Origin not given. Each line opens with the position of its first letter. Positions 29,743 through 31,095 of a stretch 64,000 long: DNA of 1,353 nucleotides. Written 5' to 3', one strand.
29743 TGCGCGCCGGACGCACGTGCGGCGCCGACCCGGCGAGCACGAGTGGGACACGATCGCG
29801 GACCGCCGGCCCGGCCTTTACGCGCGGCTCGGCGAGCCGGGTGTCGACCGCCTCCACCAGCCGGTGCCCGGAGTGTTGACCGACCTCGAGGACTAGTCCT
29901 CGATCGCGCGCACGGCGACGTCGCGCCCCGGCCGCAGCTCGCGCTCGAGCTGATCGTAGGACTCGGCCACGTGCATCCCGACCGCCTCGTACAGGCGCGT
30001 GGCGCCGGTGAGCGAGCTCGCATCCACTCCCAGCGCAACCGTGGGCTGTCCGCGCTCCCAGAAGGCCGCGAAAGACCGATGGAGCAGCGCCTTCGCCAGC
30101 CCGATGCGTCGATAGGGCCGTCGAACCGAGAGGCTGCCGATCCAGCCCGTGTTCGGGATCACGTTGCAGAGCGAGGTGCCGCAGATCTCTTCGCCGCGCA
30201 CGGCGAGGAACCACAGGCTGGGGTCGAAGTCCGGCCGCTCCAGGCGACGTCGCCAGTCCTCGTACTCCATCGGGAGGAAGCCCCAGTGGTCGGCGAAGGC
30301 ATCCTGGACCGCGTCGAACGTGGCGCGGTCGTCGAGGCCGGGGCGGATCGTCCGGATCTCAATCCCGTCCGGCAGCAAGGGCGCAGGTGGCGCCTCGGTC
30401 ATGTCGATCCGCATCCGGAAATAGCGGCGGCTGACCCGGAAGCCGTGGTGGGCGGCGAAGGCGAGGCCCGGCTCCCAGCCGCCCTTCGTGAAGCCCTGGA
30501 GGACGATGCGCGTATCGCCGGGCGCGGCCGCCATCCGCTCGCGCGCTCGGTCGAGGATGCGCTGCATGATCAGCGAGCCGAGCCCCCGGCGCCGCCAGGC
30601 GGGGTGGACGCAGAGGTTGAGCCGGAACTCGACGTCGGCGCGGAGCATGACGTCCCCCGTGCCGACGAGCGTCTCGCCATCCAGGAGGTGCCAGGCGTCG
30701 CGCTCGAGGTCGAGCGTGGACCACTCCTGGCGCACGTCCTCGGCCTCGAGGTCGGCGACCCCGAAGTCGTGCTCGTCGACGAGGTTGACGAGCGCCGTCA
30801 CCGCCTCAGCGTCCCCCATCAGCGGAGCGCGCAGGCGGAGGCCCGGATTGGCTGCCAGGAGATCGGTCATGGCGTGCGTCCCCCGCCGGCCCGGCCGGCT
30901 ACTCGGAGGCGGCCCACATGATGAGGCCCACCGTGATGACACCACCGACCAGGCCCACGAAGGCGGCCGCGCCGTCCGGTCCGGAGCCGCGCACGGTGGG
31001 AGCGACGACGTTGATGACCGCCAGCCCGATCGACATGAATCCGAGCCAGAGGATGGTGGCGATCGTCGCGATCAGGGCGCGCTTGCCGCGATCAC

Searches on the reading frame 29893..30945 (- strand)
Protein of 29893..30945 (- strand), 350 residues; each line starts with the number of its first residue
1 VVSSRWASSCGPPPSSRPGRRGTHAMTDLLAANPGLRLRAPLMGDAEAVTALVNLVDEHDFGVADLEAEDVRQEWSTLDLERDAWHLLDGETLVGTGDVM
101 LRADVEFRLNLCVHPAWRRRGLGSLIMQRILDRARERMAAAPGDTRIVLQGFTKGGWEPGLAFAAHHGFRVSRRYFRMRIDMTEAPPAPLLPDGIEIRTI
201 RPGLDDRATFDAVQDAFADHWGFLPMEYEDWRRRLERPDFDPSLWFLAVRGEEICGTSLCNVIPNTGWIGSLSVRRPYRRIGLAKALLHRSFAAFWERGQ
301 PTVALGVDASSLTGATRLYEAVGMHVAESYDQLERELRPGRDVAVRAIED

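Call 40: search_protein_families(library=pfam, proteins=[window:29893-30945:-], max_evalue=0.0001)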
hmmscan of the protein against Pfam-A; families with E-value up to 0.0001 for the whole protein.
window:29893-30945:- (350 aa): 5 families
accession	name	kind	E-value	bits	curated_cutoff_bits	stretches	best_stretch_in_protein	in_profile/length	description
PF00583.31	Acetyltransf_1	-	5.9e-22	78.6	20.7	2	219-323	7-115/116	Acetyltransferase (GNAT) family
PF13508.13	Acetyltransf_7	-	3.6e-15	56.5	27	1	85-170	6-83/84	Acetyltransferase (GNAT) domain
PF13673.13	Acetyltransf_10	-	1.1e-12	48.5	23.6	1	227-328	18-111/128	Acetyltransferase (GNAT) domain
PF08445.16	FR47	-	2.4e-06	27.9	22.1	0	101-136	17-52/86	FR47-like protein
PF13527.13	Acetyltransf_9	-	2.7e-06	27.8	25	0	264-305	70-111/127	Acetyltransferase (GNAT) domain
